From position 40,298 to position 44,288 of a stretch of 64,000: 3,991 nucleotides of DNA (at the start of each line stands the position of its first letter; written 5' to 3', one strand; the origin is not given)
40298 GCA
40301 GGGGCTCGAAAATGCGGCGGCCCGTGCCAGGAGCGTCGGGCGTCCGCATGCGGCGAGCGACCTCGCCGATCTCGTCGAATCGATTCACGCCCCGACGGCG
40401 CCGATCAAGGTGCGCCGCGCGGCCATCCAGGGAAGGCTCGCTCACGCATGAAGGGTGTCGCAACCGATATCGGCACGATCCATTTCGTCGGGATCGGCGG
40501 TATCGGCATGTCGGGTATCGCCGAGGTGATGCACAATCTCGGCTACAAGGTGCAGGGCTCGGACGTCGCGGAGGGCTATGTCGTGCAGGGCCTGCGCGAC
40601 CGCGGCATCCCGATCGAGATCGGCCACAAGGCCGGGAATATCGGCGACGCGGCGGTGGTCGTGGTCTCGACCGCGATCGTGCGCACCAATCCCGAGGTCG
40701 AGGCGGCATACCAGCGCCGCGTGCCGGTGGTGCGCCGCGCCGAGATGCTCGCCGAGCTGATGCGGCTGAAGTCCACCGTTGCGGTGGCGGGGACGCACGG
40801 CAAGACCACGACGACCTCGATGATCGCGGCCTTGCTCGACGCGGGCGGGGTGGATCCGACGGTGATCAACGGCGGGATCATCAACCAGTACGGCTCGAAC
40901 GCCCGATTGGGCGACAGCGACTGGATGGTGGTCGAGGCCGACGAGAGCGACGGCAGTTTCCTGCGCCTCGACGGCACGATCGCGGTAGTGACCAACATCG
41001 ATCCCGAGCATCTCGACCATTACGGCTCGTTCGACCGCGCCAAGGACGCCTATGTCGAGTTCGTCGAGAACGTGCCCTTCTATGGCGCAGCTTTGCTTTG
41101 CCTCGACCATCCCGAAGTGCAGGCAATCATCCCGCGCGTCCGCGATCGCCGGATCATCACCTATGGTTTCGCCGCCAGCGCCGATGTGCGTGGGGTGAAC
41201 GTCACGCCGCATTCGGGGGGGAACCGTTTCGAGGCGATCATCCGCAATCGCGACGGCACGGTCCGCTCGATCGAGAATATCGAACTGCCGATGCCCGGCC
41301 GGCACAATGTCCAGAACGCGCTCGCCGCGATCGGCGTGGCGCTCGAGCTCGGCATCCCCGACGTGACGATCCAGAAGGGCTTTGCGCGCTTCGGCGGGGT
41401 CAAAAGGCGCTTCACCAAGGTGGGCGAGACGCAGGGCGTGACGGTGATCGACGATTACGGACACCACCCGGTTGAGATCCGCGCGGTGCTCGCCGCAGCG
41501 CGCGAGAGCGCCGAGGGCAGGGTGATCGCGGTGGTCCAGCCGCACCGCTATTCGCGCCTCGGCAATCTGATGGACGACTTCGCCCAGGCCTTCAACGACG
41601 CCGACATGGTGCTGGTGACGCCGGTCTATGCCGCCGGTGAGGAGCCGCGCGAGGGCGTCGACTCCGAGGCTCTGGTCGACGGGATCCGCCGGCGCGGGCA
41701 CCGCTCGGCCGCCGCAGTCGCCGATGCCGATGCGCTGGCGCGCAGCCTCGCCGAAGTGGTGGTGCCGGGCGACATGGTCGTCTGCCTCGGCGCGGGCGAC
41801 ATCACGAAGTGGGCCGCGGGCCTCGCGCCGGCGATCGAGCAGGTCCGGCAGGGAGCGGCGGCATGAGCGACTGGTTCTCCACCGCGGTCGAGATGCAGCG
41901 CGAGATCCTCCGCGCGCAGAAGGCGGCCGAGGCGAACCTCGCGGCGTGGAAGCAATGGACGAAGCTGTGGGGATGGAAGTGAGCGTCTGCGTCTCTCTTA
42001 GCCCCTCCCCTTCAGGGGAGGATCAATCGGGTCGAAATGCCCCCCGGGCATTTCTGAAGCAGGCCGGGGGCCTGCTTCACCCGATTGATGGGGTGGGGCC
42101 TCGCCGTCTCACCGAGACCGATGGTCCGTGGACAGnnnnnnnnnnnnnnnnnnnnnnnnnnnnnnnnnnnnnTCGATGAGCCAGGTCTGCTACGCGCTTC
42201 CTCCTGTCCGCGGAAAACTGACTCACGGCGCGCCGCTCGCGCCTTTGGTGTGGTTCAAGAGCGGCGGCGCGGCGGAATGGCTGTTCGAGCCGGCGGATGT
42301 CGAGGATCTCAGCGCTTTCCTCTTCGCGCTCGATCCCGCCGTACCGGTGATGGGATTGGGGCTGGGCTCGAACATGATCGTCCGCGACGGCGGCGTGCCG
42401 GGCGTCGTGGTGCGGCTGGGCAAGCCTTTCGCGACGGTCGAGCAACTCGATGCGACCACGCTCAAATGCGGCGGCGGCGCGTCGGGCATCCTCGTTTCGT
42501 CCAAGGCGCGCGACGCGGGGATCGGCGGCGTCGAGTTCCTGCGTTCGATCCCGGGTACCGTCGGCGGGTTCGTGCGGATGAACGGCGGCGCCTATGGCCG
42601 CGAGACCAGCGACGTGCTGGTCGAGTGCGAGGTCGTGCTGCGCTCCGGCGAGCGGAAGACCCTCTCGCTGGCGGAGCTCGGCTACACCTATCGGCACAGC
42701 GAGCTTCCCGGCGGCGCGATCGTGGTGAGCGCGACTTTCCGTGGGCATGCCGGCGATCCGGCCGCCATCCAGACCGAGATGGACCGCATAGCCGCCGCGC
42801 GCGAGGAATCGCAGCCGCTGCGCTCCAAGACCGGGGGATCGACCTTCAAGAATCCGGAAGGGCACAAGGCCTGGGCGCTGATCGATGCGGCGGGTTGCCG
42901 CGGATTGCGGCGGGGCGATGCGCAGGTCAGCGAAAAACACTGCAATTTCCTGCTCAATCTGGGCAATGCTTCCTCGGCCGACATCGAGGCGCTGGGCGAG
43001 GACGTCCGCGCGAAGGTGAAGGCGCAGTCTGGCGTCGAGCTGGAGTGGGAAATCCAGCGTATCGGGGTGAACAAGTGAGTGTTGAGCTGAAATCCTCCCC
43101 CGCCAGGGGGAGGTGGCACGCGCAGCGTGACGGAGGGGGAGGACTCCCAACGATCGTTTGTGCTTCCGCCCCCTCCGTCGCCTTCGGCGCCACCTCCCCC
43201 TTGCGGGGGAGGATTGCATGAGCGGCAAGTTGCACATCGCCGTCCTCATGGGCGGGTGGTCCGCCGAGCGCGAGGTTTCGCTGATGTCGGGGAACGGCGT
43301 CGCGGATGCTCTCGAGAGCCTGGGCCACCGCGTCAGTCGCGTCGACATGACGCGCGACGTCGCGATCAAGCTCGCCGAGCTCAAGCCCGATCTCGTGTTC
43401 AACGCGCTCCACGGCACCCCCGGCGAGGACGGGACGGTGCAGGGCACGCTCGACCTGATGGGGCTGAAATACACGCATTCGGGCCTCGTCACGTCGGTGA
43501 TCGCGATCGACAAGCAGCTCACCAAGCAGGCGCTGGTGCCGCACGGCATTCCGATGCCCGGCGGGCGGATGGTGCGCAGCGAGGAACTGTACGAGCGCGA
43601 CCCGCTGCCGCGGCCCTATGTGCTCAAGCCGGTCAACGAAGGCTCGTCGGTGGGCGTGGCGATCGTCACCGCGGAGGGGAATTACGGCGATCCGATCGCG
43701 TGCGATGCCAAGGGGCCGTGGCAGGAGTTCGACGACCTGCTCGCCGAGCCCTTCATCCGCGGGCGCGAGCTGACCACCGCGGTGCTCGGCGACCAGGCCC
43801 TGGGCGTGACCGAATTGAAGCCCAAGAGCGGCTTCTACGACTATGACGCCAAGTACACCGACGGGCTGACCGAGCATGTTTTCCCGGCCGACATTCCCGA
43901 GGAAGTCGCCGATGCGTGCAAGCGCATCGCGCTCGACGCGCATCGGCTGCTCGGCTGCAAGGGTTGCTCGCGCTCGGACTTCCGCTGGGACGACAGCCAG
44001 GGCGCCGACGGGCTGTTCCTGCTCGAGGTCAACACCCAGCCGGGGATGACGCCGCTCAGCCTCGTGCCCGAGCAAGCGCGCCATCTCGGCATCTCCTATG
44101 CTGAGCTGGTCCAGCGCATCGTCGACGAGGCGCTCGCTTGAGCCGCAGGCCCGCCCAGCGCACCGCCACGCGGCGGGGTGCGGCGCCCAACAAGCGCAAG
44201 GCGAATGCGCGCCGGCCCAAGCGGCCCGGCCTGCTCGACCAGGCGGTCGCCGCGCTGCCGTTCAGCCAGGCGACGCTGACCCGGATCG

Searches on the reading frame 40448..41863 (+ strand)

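Call 11: search_protein_families(library=ncbifam, proteins=[window:40448-41863:+])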
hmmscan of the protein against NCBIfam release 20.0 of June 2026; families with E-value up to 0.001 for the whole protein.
window:40448-41863:+ (472 aa): 27 families (the best 25 are shown)
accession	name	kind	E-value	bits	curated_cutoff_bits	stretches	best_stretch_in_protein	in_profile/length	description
TIGR01082.1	murC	equivalog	2.1e-160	534.7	335.1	1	11-459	2-448/449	UDP-N-acetylmuramate--L-alanine ligase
NF011171.0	PRK14573.1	equivalog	5.9e-98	328.7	1015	1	11-454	7-439/809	bifunctional UDP-N-acetylmuramate--L-alanine ligase/D-alanine--D-alanine ligase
TIGR01081.1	mpl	equivalog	2.1e-53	181.9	388.7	1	11-450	2-434/448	UDP-N-acetylmuramate:L-alanyl-gamma-D-glutamyl-meso-diaminopimelate ligase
NF053645.1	pMurC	equivalog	1.4e-32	113.1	560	2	13-243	3-247/492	pseudomurein biosynthesis peptide ligase pMurC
NF001126.0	PRK00139.1-4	equivalog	9.8e-32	110.1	373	1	177-451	195-459/486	UDP-N-acetylmuramoyl-L-alanyl-D-glutamate--2,6-diaminopimelate ligase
NF001124.0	PRK00139.1-2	equivalog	1.7e-29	102.9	476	1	177-450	200-468/500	UDP-N-acetylmuramoyl-L-alanyl-D-glutamate--2,6-diaminopimelate ligase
TIGR01087.1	murD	equivalog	3.7e-28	98.8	211.95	1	11-336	2-322/441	UDP-N-acetylmuramoyl-L-alanine--D-glutamate ligase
TIGR01085.1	murE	subfamily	3.3e-27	95.5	257.3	2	177-451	179-448/472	UDP-N-acetylmuramyl-tripeptide synthetase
TIGR01143.1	murF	subfamily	4.6e-26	91.7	288.6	1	98-445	65-402/418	UDP-N-acetylmuramoyl-tripeptide--D-alanyl-D-alanine ligase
NF008896.0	PRK11929.1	equivalog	1.6e-23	82.5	1023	1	77-363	575-867/965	bifunctional UDP-N-acetylmuramoyl-L-alanyl-D-glutamate--2,6-diaminopimelate ligase MurE/UDP-N-acetylmuramoyl-tripeptide--D-alanyl-D-alanine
NF053648.1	pMurE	equivalog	3.9e-22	78.6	600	1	175-382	189-378/464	pseudomurein biosynthesis peptide ligase pMurE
NF053646.1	pMurD1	equivalog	3.1e-17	62.4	610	1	48-362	47-357/465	pseudomurein biosynthesis peptide ligase pMurD1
NF053647.1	pMurD2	equivalog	4.9e-17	61.9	550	1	14-208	6-206/405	pseudomurein biosynthesis peptide ligase pMurD2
NF008041.0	PRK10773.1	equivalog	1e-16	60.7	551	1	110-352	102-346/453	UDP-N-acetylmuramoyl-tripeptide--D-alanyl-D-alanine ligase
NF010623.0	PRK14016.1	subfamily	1.1e-16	60.2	877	1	177-366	567-768/871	cyanophycin synthetase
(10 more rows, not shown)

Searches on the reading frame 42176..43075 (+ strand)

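Call 11: search_protein_families(library=ncbifam, proteins=[window:42176-43075:+])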
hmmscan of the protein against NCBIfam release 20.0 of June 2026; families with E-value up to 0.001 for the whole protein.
window:42176-43075:+ (300 aa): 7 families
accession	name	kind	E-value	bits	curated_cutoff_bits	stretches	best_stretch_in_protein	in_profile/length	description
NF010480.0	PRK13905.1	equivalog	6.3e-112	373.3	259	1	6-299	7-301/303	UDP-N-acetylmuramate dehydrogenase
TIGR00179.1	murB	equivalog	7.3e-51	173.1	144.5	1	26-297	6-290/290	UDP-N-acetylmuramate dehydrogenase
NF011245.0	PRK14651.1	equivalog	3.8e-50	170.6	224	1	20-293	8-266/273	UDP-N-acetylmuramate dehydrogenase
NF010479.0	PRK13904.1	equivalog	4.7e-38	131.1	273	1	61-294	38-256/258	UDP-N-acetylmuramate dehydrogenase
NF010478.0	PRK13903.1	equivalog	5.4e-32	111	231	2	15-185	15-188/362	UDP-N-acetylmuramate dehydrogenase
NF011242.0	PRK14648.1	equivalog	3.7e-27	95.4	426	2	179-294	222-339/354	UDP-N-acetylmuramate dehydrogenase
NF000755.0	PRK00046.1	equivalog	1.4e-24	86.4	277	2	21-175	10-167/343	UDP-N-acetylmuramate dehydrogenase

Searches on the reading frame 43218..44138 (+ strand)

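Call 11: search_protein_families(library=ncbifam, proteins=[window:43218-44138:+])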
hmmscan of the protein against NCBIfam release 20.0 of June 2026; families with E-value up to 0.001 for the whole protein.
window:43218-44138:+ (307 aa): 32 families (the best 25 are shown)
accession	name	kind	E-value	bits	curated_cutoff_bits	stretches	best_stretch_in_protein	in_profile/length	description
NF002378.0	PRK01372.1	subfamily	1.5e-113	378.6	243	1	4-306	6-302/305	D-alanine--D-alanine ligase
TIGR01205.1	D_ala_D_alaTIGR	subfamily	2.4e-78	263.3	245.65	1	6-305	1-317/318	D-alanine--D-alanine ligase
NF011169.0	PRK14571.1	equivalog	3.1e-70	236.9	404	1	6-306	2-296/300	D-alanyl-alanine synthetase A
NF002528.0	PRK01966.1-4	subfamily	1.7e-61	208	262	2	56-306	99-359/366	D-alanine--D-alanine ligase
NF002527.0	PRK01966.1-3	equivalog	3.1e-53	181.1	310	2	54-306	74-329/332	D-alanine--D-alanine ligase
NF011167.0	PRK14569.1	equivalog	3e-50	171.3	410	1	6-305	5-295/296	D-alanyl-alanine synthetase A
NF011170.0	PRK14572.1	equivalog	3.8e-48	164.4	489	1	52-303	84-343/351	D-alanyl-alanine synthetase A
NF002526.0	PRK01966.1-2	equivalog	1.6e-45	155.6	449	1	53-305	90-347/362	D-alanine--D-alanine ligase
NF002525.0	PRK01966.1-1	equivalog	2.2e-45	155.2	457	1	58-306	100-351/364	D-alanine--D-alanine ligase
NF000091.3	D_ala_D_ser_VanG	exception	6.4e-44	150.2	495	1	54-305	91-343/344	D-alanine--D-serine ligase VanG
NF000207.3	D_ala_D_ser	equivalog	1.4e-38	132.9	520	1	54-303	87-337/342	D-alanine--D-serine ligase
NF002529.0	PRK01966.1-5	equivalog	1.7e-38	132.5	472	1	57-304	86-335/348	D-alanine--D-alanine ligase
NF000206.1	D_ala_D_lac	equivalog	4.9e-36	124.4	550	1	58-306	92-341/342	D-alanine--(R)-lactate ligase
NF012215.1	D_ala_D_lac_VanD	exception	9.9e-33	113.9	700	1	58-306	92-341/343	D-alanine--(R)-lactate ligase VanD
NF000372.1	D_ala_D_lac_VanI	exception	7.4e-31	107.7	700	1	57-305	91-340/341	D-alanine--(R)-lactate ligase VanI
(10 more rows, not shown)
